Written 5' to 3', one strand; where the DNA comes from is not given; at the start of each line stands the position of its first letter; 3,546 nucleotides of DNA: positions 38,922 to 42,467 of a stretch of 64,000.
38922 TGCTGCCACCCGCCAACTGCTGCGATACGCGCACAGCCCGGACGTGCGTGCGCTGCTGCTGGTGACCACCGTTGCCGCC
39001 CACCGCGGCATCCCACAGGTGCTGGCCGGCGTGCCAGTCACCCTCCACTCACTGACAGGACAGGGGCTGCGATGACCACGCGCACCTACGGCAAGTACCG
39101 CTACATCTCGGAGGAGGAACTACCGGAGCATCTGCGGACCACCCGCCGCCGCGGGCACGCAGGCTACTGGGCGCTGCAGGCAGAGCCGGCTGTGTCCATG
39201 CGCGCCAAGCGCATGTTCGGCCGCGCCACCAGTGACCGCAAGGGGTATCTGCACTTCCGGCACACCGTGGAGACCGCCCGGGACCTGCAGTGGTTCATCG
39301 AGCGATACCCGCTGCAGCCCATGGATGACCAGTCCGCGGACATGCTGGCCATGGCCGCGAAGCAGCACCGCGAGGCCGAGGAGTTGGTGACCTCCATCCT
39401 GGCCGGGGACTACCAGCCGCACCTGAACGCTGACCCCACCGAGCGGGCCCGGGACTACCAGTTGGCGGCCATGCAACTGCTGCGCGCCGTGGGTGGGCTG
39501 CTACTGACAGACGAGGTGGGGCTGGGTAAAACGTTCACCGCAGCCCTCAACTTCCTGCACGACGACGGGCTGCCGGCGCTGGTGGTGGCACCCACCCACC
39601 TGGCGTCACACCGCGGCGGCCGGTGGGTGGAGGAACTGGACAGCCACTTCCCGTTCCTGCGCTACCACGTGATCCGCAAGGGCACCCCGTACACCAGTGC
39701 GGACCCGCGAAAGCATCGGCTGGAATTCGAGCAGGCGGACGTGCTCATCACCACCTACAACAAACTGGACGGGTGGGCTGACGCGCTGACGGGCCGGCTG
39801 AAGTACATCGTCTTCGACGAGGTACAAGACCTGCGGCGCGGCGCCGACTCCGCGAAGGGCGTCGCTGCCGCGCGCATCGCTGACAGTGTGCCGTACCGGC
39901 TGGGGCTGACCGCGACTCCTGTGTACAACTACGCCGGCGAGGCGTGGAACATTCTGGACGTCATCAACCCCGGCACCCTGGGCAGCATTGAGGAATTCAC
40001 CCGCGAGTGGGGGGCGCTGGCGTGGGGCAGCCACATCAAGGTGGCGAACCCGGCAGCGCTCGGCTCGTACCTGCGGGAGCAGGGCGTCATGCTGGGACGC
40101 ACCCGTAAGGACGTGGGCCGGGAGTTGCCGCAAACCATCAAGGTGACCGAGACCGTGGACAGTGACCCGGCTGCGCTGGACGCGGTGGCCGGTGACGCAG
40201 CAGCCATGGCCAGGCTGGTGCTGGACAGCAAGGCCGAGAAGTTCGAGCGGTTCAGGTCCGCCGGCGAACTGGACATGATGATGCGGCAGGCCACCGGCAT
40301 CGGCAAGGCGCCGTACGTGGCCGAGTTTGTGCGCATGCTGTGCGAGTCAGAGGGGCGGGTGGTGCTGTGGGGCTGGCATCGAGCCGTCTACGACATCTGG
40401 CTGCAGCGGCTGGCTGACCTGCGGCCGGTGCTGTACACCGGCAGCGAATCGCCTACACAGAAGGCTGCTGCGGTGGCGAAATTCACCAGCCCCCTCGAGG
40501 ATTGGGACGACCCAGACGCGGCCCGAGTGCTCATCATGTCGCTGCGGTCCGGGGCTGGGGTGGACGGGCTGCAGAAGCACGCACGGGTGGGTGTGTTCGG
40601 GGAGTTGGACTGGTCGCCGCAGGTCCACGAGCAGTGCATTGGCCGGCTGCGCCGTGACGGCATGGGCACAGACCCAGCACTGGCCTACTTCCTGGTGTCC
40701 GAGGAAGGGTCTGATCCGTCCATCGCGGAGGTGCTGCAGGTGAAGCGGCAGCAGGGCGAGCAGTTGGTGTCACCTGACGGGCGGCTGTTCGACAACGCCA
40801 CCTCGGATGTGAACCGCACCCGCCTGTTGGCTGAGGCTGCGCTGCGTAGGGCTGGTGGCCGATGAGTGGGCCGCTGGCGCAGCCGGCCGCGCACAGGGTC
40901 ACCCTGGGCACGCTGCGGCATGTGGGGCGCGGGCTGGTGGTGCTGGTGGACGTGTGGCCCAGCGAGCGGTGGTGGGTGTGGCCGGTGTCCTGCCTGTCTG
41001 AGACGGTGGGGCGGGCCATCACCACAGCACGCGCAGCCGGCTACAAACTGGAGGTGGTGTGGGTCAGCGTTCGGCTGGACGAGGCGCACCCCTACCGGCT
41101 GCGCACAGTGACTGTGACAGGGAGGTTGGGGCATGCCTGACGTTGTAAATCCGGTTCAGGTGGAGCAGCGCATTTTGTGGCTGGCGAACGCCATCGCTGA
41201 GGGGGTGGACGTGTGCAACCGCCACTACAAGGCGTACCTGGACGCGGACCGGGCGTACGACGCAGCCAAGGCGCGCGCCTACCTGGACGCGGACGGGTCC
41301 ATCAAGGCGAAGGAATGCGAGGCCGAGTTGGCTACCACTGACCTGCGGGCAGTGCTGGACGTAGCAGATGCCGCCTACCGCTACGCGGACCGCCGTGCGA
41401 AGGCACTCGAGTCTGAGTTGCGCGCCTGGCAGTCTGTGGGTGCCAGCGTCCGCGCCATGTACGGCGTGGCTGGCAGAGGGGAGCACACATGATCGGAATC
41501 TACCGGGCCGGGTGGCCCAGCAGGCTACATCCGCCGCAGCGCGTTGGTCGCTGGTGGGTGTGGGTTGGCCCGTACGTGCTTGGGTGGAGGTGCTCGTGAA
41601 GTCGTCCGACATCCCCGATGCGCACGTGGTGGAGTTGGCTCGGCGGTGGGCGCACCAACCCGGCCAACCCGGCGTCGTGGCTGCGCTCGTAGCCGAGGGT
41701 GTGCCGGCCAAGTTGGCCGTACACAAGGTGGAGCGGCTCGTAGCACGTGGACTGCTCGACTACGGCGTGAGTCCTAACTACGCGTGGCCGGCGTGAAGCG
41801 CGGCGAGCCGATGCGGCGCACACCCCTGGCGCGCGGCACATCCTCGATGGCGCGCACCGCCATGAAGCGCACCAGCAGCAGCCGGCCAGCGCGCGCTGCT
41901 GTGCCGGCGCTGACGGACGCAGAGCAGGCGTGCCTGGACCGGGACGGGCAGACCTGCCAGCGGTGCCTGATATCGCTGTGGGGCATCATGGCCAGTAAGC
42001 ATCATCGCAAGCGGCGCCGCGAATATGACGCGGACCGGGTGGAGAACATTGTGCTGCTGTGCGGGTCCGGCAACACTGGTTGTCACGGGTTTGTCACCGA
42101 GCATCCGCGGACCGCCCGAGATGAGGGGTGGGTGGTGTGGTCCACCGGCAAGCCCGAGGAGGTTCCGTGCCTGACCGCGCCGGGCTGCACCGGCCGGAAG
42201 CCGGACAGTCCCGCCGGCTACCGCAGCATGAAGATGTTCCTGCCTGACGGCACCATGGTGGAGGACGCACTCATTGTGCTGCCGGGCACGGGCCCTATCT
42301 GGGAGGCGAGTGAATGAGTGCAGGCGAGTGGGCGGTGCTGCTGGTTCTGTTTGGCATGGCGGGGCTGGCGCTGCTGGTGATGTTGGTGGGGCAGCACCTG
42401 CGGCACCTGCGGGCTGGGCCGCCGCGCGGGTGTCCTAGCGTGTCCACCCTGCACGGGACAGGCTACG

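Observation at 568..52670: Dispersed leaderless-promoter/operator regulon with 11 copies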

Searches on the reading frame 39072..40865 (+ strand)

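Call 23: search_protein_families(library=pfam, proteins=[window:39072-40865:+], max_evalue=0.001)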
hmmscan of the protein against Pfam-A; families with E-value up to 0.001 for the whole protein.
window:39072-40865:+ (597 aa): 3 families
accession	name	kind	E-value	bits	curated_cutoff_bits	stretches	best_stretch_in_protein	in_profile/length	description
PF00176.29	SNF2-rel_dom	-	1.7e-20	73.8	24.9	1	134-359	15-236/290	SNF2-related domain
PF00270.35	DEAD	-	1.5e-10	41.5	26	1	128-283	2-160/167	DEAD/DEAH box helicase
PF04851.21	ResIII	-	7.9e-07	29.6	22.5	1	141-283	24-162/164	Type III restriction enzyme, res subunit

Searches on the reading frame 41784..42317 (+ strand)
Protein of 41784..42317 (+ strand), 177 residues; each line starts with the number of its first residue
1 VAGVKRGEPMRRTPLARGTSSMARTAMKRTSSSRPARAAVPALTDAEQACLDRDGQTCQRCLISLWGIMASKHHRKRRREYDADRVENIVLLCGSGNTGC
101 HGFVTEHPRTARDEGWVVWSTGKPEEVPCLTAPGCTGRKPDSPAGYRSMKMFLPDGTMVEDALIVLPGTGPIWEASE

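Call 23: search_protein_families(library=pfam, proteins=[window:41784-42317:+], max_evalue=0.001)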
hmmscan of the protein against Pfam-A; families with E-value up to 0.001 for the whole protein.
window:41784-42317:+ (177 aa): 0 families

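Call 76: search_protein_families(library=phrogs, proteins=[window:41784-42317:+], max_evalue=0.001)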
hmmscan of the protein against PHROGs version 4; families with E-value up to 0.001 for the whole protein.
window:41784-42317:+ (177 aa): 4 families
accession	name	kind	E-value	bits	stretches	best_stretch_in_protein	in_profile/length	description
phrog_740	-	DNA, RNA and nucleotide metabolism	1.3e-17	64.8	1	46-130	29-110/332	HNH endonuclease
phrog_14515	-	DNA, RNA and nucleotide metabolism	7.5e-16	59.1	1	86-131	9-54/77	HNH endonuclease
phrog_7370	-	DNA, RNA and nucleotide metabolism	0.00039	21.5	1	21-110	9-89/115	HNH endonuclease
phrog_144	-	DNA, RNA and nucleotide metabolism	0.00044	21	1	31-95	60-127/175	HNH endonuclease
